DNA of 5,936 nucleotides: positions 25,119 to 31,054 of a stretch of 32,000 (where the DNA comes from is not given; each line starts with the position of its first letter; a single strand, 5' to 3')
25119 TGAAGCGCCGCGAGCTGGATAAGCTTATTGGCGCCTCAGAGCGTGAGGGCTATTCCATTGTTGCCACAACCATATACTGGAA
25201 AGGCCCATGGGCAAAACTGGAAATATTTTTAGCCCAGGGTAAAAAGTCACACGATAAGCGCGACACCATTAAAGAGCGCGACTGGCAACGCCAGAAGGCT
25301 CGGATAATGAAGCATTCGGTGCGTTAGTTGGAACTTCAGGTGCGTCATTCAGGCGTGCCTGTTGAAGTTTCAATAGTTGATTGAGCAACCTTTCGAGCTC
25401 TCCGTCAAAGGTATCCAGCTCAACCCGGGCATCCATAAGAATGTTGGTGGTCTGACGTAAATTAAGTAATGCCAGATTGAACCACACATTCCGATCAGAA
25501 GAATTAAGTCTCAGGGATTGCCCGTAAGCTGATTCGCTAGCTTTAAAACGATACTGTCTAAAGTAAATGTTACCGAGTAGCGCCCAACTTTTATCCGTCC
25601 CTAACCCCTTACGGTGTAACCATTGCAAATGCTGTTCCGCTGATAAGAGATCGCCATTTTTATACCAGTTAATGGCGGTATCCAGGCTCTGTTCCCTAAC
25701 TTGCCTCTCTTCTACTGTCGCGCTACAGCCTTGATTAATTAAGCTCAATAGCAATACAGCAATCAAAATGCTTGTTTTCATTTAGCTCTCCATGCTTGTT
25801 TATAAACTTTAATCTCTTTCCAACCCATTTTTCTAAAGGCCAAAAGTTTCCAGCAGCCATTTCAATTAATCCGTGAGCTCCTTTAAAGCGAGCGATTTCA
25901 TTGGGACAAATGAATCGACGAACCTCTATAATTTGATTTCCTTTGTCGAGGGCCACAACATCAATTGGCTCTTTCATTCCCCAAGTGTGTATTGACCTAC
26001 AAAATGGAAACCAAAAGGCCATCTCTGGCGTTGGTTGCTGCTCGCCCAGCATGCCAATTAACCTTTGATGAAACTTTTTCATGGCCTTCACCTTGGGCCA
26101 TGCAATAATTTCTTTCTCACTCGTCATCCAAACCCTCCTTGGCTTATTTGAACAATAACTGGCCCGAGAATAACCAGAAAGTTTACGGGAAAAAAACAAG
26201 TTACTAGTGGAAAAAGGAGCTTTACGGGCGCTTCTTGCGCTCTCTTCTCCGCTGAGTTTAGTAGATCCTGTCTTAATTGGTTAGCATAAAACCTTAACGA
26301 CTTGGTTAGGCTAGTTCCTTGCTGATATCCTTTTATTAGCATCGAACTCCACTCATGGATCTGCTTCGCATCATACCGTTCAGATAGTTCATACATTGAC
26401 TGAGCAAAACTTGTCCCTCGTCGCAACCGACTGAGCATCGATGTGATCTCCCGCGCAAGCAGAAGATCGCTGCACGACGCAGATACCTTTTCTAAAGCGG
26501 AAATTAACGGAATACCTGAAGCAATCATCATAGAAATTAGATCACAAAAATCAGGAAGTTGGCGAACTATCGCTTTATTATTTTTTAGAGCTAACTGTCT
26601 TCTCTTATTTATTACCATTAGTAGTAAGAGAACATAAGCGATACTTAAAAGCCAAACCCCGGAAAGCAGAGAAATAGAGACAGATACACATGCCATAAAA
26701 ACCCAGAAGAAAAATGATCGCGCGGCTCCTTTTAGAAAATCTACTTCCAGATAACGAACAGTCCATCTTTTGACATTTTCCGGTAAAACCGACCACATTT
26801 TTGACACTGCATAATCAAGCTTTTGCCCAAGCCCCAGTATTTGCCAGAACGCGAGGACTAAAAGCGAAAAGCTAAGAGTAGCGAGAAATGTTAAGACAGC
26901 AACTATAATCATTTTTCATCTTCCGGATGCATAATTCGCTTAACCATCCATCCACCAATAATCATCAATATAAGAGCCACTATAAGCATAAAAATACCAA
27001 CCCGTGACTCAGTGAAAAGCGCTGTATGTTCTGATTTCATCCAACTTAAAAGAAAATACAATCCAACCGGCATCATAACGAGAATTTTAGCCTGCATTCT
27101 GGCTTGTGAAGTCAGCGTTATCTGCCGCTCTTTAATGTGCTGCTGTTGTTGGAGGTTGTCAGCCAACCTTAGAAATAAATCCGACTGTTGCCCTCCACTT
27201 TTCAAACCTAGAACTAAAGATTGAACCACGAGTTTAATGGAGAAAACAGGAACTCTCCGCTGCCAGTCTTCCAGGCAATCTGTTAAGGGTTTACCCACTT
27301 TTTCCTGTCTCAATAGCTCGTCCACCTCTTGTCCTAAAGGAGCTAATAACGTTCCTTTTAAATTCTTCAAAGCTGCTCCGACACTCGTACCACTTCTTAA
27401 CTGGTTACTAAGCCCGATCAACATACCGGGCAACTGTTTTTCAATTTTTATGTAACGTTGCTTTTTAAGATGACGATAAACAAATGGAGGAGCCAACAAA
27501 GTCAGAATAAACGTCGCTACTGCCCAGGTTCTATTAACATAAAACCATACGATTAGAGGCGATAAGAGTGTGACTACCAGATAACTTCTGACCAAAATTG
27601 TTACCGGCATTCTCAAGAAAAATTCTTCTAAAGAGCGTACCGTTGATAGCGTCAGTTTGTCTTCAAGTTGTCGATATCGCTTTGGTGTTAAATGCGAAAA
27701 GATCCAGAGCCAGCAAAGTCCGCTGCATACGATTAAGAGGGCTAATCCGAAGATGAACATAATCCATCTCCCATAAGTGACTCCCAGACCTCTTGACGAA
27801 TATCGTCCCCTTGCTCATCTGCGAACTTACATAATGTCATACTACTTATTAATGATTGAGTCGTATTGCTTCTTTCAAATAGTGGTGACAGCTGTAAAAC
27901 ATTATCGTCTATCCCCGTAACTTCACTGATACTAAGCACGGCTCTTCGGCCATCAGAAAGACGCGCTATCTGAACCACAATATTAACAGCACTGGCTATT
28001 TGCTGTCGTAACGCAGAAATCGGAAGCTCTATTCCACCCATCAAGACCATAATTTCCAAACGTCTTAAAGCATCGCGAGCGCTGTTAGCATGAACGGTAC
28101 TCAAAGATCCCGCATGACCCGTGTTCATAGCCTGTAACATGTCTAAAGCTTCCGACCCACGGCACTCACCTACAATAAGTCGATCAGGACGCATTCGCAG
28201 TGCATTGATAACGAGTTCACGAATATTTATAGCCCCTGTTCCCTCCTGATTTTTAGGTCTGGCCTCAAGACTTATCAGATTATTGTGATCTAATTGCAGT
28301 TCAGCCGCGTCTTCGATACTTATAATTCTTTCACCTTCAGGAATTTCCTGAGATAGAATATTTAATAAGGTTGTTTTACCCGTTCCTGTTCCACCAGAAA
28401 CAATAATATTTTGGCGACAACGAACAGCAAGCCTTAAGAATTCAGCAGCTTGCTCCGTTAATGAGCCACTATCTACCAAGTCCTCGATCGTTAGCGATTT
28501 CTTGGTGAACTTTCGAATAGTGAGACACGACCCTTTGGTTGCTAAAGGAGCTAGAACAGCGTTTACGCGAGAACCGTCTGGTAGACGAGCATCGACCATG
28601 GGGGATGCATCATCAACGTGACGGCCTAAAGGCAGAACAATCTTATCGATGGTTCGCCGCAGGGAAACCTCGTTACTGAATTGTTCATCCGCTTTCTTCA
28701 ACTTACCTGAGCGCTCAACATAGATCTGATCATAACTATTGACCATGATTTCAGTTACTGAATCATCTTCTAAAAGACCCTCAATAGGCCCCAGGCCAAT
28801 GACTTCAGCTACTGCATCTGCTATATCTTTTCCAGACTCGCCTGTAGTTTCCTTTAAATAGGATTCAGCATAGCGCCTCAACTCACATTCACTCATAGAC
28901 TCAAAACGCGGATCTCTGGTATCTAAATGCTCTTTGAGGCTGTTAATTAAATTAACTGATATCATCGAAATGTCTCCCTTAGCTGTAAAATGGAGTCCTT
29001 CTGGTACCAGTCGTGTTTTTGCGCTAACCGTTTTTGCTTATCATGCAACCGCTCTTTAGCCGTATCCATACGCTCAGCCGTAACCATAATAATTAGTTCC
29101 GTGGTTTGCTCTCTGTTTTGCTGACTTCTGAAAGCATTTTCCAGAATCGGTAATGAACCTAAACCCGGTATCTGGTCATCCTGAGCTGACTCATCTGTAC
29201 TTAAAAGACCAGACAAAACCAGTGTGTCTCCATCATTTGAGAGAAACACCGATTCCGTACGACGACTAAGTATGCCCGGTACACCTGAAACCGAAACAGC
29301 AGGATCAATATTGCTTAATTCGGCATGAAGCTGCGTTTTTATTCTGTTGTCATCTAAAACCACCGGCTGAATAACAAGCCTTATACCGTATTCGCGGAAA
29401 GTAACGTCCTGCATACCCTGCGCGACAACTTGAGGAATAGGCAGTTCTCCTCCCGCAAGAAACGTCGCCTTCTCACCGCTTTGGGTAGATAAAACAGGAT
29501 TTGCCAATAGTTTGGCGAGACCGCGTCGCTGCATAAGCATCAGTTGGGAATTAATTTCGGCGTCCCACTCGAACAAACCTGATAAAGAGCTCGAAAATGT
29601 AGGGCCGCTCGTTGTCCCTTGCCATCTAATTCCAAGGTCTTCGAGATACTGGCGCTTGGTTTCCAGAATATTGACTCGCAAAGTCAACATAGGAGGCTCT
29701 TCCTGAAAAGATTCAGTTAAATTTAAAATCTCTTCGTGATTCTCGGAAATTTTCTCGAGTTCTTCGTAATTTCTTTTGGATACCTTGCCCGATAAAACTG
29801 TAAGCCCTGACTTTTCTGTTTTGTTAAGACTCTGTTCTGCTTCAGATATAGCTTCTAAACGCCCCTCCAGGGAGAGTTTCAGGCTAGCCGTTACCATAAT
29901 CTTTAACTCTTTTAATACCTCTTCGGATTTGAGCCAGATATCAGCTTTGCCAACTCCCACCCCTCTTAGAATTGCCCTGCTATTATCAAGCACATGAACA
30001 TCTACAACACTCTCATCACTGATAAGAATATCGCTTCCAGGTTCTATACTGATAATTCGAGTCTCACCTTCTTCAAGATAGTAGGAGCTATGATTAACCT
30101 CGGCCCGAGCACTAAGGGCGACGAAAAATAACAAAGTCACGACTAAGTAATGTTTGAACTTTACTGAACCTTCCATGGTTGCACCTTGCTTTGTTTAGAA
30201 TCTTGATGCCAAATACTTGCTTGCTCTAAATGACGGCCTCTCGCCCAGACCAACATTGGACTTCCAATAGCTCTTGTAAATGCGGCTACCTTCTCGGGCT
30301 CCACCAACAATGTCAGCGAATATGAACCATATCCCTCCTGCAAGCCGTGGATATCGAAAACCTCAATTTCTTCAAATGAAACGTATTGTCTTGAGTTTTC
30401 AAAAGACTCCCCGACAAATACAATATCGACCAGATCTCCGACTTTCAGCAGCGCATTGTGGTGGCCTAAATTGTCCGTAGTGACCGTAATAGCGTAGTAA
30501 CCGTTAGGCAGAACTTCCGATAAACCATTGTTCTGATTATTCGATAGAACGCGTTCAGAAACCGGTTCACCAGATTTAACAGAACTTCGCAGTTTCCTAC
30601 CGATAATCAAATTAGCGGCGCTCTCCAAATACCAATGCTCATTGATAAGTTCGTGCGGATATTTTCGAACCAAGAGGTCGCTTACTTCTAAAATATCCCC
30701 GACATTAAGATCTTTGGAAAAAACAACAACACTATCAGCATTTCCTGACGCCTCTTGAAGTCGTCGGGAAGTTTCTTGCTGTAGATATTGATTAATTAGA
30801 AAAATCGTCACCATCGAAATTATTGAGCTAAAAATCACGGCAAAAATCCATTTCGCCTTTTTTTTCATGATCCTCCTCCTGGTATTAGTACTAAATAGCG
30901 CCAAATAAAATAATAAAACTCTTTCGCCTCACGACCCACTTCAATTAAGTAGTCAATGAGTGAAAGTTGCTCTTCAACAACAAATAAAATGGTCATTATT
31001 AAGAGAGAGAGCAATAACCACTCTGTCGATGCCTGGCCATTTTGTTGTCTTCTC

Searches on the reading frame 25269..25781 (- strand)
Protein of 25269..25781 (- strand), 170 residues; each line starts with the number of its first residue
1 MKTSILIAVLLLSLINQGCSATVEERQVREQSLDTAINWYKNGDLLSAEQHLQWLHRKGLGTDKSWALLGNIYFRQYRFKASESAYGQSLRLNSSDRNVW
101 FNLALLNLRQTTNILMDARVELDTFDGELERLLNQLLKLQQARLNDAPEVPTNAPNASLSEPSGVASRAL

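Call 6: search_protein_families(library=pfam, proteins=[window:25269-25781:-], max_evalue=0.1)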
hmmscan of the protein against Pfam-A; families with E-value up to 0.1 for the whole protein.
window:25269-25781:- (170 aa): 9 families
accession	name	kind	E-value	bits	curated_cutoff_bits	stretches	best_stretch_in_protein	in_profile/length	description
PF07719.23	TPR_2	-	7.3e-05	23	27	1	65-94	3-32/34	Tetratricopeptide repeat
PF13414.12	TPR_11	-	0.00011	22.2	26.8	1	70-110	1-41/42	TPR repeat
PF13428.12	TPR_14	-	0.001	20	23.5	1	65-105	3-43/44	Tetratricopeptide repeat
PF13432.12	TPR_16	-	0.0012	19.7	32.7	1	69-110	3-44/65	Tetratricopeptide repeat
PF00515.34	TPR_1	-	0.0047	17.1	27.8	1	64-95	2-33/34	Tetratricopeptide repeat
PF13181.12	TPR_8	-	0.012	16.2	25.7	1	64-95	2-33/34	Tetratricopeptide repeat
PF23914.1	TPR_CcmH_CycH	-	0.021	15.1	42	1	64-107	51-94/158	Cytochrome c-type biogenesis protein H TPR domain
PF20239.3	DUF6596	-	0.035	14.8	27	0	56-101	42-87/102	Family of unknown function (DUF6596)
PF13374.12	TPR_10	-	0.097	13.2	27.5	0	69-92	8-31/42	Tetratricopeptide repeat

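Call 16: search_protein_families(library=ncbifam, proteins=[window:25269-25781:-], max_evalue=0.1)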
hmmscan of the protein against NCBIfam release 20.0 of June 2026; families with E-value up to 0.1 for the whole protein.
window:25269-25781:- (170 aa): 4 families
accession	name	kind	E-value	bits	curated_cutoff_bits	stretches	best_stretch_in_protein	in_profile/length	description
NF007692.0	PRK10370.1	equivalog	0.00028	20.5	306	1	50-114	68-132/206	heme lyase NrfEFG subunit NrfG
NF033920.0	C39_PA2778_fam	equivalog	0.00065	19.2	150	1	32-111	159-238/255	PA2778 family cysteine peptidase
TIGR02917.1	PEP_TPR_lipo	equivalog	0.044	11.6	312.2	1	62-110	192-240/899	XrtA/PEP-CTERM system TPR-repeat protein PrsT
NF047507.1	TPR_BatC_Lepto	exception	0.084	12.3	175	0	64-108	97-141/214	TPR repeat-containing protein BatC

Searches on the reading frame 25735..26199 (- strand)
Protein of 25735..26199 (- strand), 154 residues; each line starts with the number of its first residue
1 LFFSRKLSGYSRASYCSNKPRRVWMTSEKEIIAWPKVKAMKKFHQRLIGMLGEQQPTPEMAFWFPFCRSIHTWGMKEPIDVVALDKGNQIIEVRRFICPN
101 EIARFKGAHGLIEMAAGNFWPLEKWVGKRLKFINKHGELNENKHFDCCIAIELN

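Call 6: search_protein_families(library=pfam, proteins=[window:25735-26199:-], max_evalue=0.1)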
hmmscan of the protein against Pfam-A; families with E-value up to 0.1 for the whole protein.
window:25735-26199:- (154 aa): 1 family
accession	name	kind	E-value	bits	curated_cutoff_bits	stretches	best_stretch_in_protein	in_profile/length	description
PF02643.20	DUF192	-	4.1e-07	30.5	27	1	36-131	2-95/96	Uncharacterized ACR, COG1430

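Call 16: search_protein_families(library=ncbifam, proteins=[window:25735-26199:-], max_evalue=0.1)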
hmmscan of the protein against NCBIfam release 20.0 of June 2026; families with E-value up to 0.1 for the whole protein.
window:25735-26199:- (154 aa): 1 family
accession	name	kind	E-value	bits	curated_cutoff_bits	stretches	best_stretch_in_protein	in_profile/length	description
NF002996.0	PRK03760.1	equivalog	7.5e-06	25.8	146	1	35-134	15-118/121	hypothetical protein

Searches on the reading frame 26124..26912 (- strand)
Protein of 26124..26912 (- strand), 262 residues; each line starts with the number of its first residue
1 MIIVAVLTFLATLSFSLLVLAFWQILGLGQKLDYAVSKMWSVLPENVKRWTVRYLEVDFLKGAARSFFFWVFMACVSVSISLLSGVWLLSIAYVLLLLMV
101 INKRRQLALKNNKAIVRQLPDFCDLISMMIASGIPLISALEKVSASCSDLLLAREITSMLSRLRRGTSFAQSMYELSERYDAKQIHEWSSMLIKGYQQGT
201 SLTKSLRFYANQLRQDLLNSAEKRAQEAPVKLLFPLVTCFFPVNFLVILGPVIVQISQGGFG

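Call 6: search_protein_families(library=pfam, proteins=[window:26124-26912:-], max_evalue=0.1)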
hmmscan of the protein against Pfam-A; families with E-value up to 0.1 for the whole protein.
window:26124-26912:- (262 aa): 1 family
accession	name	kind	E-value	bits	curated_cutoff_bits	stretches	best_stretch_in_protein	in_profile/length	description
PF00482.28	T2SSF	-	6.9e-18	65.2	25.2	1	122-249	1-124/125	Type II secretion system (T2SS), protein F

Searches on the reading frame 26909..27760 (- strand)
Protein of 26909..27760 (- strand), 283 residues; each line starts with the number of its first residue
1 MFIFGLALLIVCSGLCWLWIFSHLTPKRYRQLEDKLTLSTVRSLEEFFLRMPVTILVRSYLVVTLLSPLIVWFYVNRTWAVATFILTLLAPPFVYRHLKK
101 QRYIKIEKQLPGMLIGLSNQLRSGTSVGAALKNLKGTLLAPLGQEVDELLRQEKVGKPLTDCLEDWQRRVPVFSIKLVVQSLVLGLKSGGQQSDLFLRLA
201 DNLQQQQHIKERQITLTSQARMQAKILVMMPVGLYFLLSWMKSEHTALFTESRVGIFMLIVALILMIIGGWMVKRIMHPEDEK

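Call 6: search_protein_families(library=pfam, proteins=[window:26909-27760:-], max_evalue=0.1)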
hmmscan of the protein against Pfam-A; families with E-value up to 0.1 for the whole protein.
window:26909-27760:- (283 aa): 3 families
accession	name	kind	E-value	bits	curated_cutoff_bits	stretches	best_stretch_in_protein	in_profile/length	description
PF00482.28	T2SSF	-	3.7e-11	43.5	25.2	1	117-237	5-122/125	Type II secretion system (T2SS), protein F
PF01040.23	UbiA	-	0.0096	15.7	34.2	1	8-99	142-233/250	UbiA prenyltransferase family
PF13974.11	YebO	-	0.059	14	27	1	61-84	3-26/80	YebO-like protein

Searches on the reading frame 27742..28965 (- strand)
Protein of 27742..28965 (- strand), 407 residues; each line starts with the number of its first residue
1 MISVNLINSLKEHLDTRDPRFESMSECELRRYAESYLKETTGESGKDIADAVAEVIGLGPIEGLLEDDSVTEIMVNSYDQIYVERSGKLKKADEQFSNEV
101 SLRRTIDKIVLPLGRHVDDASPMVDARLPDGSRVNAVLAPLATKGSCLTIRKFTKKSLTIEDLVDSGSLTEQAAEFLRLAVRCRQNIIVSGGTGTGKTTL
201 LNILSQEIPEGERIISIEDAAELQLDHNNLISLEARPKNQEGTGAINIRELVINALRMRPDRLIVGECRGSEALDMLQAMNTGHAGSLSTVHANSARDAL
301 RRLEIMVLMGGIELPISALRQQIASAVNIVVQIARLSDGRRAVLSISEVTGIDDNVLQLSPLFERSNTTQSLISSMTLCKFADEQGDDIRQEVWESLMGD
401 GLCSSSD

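Call 6: search_protein_families(library=pfam, proteins=[window:27742-28965:-], max_evalue=0.1)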
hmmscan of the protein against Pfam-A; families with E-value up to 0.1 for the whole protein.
window:27742-28965:- (407 aa): 17 families
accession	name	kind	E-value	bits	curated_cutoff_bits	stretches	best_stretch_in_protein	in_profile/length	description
PF00437.27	T2SSE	-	7.6e-61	206.2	24.9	1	57-337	4-282/370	Type II/IV secretion system protein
PF00005.33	ABC_tran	-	0.00018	22.5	25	1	178-246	5-64/137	ABC transporter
PF13521.12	AAA_28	-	0.002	18.8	27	1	187-207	2-22/164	AAA domain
PF13191.12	AAA_16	-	0.0042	18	32.6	1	183-219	24-59/167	AAA ATPase domain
PF02492.25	cobW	-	0.0042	17.1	20.7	1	187-230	3-47/180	CobW/HypB/UreG, nucleotide-binding domain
PF13401.12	AAA_22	-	0.0049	17.6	27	1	184-231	5-37/130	AAA domain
PF13238.12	AAA_18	-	0.006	17.5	29.4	1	187-230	1-44/128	AAA domain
PF13604.12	AAA_30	-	0.0085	16.3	27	1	171-209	5-43/191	AAA domain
PF12775.13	AAA_7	-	0.0088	16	25.8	1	173-211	22-60/181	P-loop containing dynein motor region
PF13245.12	AAA_19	-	0.0091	16.6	25.1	1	184-210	11-37/134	AAA domain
PF20720.3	nSTAND3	-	0.013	15.7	27.2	1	184-223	17-57/155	Novel STAND NTPase 3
PF01078.27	Mg_chelatase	-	0.039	13.8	20.3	1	171-218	9-56/207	Magnesium chelatase, subunit ChlI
PF06414.18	Zeta_toxin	-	0.049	13.5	22.3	1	187-217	19-49/199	Zeta toxin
PF24389.1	ORC-CDC6-like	-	0.052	12.7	27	1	179-205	29-53/571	ORC-CDC6-like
PF01580.24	FtsK_SpoIIIE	-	0.056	13.3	24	0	185-204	40-59/221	FtsK/SpoIIIE family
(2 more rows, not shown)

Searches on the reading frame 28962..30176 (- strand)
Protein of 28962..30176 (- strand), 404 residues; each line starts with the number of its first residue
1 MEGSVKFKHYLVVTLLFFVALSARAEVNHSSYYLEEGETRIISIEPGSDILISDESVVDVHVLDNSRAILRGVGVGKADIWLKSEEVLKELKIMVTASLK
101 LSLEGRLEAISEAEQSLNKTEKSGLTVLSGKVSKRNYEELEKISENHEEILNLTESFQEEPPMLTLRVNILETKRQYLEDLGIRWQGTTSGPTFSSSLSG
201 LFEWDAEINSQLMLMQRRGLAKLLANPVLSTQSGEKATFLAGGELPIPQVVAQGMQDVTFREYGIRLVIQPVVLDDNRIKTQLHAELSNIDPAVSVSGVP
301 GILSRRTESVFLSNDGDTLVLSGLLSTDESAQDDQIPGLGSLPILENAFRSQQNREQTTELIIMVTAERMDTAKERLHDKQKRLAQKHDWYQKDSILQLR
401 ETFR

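Call 6: search_protein_families(library=pfam, proteins=[window:28962-30176:-], max_evalue=0.1)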
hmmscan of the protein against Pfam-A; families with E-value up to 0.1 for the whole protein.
window:28962-30176:- (404 aa): 2 families
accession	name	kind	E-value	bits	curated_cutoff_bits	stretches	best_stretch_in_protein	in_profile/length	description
PF00263.26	Secretin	-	1.5e-34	119.5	27.5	1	215-368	2-166/169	Bacterial type II and III secretion system protein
PF13629.12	T2SS-T3SS_pil_N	-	1.3e-10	41.3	23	1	29-96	2-72/72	Pilus formation protein N terminal region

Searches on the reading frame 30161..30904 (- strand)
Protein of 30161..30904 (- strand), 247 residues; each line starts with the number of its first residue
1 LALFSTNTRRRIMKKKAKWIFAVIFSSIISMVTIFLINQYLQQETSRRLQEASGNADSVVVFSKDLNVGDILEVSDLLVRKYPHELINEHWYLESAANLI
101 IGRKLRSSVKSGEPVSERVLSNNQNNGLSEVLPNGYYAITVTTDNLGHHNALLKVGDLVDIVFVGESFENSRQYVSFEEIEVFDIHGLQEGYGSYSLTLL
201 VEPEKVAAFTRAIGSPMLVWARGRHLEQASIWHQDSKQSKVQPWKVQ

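Call 6: search_protein_families(library=pfam, proteins=[window:30161-30904:-], max_evalue=0.1)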
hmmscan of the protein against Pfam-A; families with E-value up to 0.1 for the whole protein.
window:30161-30904:- (247 aa): 4 families
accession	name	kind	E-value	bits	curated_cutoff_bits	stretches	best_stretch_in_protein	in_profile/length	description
PF08666.17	SAF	-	8e-06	26.8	21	1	59-117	3-59/63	SAF domain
PF16976.10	RcpC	-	0.00013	22.3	28.8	1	127-175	2-54/114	Flp pilus assembly protein RcpC/CpaB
PF13144.11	ChapFlgA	-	0.0011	19.4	23.8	1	59-122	3-62/122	Chaperone for flagella basal body P-ring formation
PF07441.16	BofA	-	0.0032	18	26.1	1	11-41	11-40/75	SigmaK-factor processing regulatory protein BofA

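Call 16: search_protein_families(library=ncbifam, proteins=[window:30161-30904:-], max_evalue=0.1)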
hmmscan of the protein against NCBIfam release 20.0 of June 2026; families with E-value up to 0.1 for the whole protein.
window:30161-30904:- (247 aa): 3 families
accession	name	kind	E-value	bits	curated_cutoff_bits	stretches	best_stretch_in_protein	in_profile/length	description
TIGR03177.1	pilus_cpaB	equivalog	6.8e-19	68.1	71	1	24-172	5-151/262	Flp pilus assembly protein CpaB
TIGR03170.1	flgA_cterm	equivalog_domain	0.00017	21.5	54.65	1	58-121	14-75/137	flagellar basal body P-ring formation chaperone FlgA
NF053757.1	BclibactTpBcbE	equivalog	0.072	12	600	0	9-44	203-238/394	bacillibactin exporter BcbE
